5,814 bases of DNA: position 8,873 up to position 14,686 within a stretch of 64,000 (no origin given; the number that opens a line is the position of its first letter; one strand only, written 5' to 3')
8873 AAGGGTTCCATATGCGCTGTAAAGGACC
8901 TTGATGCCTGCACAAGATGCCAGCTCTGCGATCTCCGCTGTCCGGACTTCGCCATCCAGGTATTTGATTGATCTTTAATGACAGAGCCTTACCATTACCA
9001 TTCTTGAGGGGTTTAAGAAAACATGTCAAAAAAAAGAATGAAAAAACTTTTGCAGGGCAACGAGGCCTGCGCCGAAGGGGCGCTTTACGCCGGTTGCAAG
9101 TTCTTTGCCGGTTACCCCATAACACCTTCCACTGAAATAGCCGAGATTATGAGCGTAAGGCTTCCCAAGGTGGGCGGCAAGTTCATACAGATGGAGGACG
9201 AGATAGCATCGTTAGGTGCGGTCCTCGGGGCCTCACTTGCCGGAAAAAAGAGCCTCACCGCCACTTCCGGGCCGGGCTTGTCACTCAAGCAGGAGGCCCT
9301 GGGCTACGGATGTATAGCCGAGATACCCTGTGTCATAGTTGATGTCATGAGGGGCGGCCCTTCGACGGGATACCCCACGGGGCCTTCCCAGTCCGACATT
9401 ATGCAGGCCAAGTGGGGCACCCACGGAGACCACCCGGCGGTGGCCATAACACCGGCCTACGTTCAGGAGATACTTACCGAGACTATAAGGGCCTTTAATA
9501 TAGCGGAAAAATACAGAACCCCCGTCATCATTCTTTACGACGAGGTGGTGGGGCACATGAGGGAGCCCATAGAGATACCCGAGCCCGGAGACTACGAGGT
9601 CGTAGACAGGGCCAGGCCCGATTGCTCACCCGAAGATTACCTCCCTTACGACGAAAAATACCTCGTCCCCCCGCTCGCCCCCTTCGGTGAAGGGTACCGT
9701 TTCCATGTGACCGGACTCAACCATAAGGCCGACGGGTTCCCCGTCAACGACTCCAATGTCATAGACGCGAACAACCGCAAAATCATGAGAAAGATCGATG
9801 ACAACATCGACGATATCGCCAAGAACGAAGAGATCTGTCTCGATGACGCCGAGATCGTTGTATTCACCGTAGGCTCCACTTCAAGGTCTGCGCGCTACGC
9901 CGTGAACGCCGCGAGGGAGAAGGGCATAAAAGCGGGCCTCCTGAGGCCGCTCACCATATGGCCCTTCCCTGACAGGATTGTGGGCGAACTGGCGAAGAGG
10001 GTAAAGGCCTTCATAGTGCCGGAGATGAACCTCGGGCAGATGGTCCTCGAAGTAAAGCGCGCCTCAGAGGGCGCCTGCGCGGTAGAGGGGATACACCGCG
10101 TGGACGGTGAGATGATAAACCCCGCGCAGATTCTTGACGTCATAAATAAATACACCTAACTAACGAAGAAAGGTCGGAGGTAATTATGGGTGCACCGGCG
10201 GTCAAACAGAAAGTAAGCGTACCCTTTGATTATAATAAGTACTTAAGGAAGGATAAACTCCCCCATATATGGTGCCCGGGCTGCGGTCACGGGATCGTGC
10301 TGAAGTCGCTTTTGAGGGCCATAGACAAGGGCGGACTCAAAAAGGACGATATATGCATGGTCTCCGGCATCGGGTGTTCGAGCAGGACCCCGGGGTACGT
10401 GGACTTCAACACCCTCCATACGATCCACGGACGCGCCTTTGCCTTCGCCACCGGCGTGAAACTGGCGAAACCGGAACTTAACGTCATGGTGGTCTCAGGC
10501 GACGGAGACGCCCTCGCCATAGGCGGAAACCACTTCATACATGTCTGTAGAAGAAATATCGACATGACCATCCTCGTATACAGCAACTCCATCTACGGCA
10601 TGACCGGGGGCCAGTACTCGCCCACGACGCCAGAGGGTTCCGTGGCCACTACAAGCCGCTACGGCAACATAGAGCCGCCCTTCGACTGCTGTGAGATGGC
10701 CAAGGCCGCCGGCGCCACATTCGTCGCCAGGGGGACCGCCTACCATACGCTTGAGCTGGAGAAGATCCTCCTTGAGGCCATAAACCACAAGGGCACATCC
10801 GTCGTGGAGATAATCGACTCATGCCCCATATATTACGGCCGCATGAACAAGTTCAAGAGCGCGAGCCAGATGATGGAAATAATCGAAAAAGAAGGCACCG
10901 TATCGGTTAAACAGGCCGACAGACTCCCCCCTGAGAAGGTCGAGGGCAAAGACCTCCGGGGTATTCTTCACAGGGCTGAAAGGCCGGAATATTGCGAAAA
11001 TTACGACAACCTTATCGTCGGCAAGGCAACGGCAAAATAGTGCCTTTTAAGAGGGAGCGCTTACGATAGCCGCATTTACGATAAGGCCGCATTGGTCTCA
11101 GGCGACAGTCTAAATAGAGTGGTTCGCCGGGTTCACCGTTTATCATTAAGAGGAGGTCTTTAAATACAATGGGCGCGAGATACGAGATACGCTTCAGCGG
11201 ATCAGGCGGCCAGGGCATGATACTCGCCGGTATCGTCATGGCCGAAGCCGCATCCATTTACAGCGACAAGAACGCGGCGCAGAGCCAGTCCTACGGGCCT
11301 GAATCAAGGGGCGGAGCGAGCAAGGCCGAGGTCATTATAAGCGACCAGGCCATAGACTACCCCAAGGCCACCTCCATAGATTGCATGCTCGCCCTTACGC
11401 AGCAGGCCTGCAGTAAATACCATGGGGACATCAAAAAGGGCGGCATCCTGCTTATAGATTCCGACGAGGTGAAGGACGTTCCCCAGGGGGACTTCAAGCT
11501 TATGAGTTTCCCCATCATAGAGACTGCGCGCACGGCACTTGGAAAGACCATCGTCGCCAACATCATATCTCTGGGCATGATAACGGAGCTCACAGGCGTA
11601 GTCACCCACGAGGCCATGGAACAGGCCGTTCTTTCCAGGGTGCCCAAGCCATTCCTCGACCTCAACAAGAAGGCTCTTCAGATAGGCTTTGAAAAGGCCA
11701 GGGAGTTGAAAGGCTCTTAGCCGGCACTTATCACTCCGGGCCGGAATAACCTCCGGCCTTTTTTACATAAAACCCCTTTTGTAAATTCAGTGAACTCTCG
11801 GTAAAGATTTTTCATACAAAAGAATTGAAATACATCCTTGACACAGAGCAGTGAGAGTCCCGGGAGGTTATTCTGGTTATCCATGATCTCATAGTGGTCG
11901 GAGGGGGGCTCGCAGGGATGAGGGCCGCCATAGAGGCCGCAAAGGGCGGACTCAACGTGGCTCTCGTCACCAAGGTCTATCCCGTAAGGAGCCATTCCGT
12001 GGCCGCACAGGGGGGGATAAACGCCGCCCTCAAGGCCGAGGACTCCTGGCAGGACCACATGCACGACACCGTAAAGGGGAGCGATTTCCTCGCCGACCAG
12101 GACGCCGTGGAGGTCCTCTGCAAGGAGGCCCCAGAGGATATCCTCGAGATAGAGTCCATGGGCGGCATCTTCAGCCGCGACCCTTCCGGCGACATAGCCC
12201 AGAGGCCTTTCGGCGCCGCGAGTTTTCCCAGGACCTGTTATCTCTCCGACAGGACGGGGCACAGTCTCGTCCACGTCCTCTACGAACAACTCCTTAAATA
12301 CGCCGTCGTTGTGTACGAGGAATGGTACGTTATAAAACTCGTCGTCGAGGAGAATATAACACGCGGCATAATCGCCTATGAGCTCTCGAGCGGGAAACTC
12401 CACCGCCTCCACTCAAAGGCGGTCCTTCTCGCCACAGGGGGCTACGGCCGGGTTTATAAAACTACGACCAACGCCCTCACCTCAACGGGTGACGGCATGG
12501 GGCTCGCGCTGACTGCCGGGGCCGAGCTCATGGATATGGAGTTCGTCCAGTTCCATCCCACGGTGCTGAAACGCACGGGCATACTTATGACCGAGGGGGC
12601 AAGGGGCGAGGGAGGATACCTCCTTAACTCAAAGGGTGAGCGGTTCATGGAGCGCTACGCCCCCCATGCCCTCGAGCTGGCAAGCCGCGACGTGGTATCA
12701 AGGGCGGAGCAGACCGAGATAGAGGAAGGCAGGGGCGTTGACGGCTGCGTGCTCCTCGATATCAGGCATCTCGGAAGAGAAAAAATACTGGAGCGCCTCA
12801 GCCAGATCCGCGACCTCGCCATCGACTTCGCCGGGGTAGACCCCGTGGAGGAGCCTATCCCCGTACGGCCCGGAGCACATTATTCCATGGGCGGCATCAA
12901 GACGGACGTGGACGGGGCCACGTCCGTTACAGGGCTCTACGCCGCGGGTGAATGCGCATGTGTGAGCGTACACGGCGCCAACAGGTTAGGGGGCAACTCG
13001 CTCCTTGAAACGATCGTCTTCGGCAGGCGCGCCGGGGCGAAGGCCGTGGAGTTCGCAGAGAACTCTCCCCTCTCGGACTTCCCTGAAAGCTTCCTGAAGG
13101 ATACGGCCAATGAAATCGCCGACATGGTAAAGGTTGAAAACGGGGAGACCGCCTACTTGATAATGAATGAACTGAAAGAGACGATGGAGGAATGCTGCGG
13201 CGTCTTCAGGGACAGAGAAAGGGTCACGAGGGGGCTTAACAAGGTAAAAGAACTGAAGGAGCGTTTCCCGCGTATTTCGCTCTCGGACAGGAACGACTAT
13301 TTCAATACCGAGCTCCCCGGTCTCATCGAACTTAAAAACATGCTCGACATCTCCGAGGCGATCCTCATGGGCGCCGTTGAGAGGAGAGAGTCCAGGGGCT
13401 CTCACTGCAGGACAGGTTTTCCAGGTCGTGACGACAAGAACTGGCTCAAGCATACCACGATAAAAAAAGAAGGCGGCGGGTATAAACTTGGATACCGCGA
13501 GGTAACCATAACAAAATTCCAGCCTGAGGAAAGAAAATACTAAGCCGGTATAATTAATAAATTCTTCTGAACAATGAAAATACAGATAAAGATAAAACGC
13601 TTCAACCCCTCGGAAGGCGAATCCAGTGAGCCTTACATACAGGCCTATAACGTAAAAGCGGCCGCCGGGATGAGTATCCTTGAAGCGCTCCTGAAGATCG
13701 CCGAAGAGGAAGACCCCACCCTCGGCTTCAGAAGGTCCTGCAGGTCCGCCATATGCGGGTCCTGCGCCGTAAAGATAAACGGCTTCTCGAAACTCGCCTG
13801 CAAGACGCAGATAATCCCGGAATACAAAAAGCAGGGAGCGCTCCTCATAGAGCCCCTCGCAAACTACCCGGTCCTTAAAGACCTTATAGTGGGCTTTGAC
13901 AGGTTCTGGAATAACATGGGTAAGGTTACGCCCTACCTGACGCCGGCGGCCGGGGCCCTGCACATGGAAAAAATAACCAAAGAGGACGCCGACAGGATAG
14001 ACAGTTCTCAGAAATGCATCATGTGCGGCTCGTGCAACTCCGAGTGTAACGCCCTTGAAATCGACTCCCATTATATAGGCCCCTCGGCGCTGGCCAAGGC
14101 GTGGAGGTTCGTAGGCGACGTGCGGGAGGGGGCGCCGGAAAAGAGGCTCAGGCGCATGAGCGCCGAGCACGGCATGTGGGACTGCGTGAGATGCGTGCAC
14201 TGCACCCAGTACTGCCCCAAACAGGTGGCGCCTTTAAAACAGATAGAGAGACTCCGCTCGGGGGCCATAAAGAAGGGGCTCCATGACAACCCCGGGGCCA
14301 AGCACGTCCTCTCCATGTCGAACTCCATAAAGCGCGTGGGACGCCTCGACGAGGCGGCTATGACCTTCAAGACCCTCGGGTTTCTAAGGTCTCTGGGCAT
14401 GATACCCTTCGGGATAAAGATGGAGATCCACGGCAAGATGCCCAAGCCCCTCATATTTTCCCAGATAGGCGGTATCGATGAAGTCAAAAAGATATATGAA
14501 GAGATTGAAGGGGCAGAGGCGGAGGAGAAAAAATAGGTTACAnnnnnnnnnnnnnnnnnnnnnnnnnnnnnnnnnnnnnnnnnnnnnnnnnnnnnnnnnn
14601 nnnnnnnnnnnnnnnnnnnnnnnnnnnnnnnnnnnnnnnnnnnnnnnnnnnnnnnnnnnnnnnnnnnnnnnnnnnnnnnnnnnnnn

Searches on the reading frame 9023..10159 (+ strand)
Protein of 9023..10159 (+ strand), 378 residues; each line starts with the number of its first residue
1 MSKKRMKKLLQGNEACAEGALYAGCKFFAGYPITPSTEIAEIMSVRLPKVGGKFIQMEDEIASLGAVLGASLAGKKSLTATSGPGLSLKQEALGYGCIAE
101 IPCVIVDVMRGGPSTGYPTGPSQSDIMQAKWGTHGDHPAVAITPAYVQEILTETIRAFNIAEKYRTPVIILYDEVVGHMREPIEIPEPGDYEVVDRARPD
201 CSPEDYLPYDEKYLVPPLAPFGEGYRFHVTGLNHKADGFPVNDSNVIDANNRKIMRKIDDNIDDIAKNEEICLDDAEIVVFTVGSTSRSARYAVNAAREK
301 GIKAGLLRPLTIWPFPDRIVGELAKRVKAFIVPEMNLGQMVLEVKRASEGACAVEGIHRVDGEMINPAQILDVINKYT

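Call 19: search_protein_families(library=pfam, proteins=[window:9023-10159:+], max_evalue=0.00001)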
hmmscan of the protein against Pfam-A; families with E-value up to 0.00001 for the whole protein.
window:9023-10159:+ (378 aa): 2 families
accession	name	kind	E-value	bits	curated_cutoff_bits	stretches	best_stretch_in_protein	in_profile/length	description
PF01855.24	POR_N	-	6.9e-65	219.5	27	1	18-244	1-222/231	Pyruvate flavodoxin/ferredoxin oxidoreductase, thiamine diP-bdg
PF17147.9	PFOR_II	-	9.9e-24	84.1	27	1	276-370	1-102/102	Pyruvate:ferredoxin oxidoreductase core domain II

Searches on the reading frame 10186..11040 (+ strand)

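Call 19: search_protein_families(library=pfam, proteins=[window:10186-11040:+], max_evalue=0.00001)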
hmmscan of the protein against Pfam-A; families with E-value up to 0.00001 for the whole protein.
window:10186-11040:+ (284 aa): 1 family
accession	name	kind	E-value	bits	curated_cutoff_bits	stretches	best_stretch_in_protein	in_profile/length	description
PF02775.26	TPP_enzyme_C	-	8.8e-35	120.2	21.9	1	62-209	2-151/151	Thiamine pyrophosphate enzyme, C-terminal TPP binding domain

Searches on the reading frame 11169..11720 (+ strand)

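Call 19: search_protein_families(library=pfam, proteins=[window:11169-11720:+], max_evalue=0.00001)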
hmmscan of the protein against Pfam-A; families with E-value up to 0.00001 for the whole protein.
window:11169-11720:+ (183 aa): 1 family
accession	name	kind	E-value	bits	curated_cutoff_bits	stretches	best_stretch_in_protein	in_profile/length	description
PF01558.24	POR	-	1.7e-32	113.4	27.4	1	13-175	1-173/173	Pyruvate ferredoxin/flavodoxin oxidoreductase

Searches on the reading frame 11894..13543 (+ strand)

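Call 19: search_protein_families(library=pfam, proteins=[window:11894-13543:+], max_evalue=0.00001)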
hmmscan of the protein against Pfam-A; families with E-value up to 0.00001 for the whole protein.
window:11894-13543:+ (549 aa): 4 families
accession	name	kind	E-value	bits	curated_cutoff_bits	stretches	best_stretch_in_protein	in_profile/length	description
PF00890.30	FAD_binding_2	-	1.3e-114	384.1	20.4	1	2-370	5-414/414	FAD binding domain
PF02910.25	Succ_DH_flav_C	-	5e-40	136.9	20.8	1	425-549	2-130/130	Fumarate reductase flavoprotein C-term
PF07992.20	Pyr_redox_2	-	1e-09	38.7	26.1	0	2-122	6-58/291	Pyridine nucleotide-disulphide oxidoreductase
PF03486.20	HI0933_like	-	1.1e-07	32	50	0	119-381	105-242/244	HI0933-like protein Rossmann domain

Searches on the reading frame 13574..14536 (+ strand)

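Call 19: search_protein_families(library=pfam, proteins=[window:13574-14536:+], max_evalue=0.00001)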
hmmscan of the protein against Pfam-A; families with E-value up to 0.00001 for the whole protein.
window:13574-14536:+ (320 aa): 4 families
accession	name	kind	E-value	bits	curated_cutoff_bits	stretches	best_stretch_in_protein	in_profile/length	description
PF13085.11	Fer2_3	-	3.9e-33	114.1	27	1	4-112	1-106/107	2Fe-2S iron-sulfur cluster binding domain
PF13183.11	Fer4_8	-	1.4e-10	41.9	27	1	145-218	2-68/68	4Fe-4S dicluster domain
PF13237.11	Fer4_10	-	2.9e-07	30.7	25.5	1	144-215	5-53/53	4Fe-4S dicluster domain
PF13534.11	Fer4_17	-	3.5e-06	27.9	22.2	1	147-218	1-60/61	4Fe-4S dicluster domain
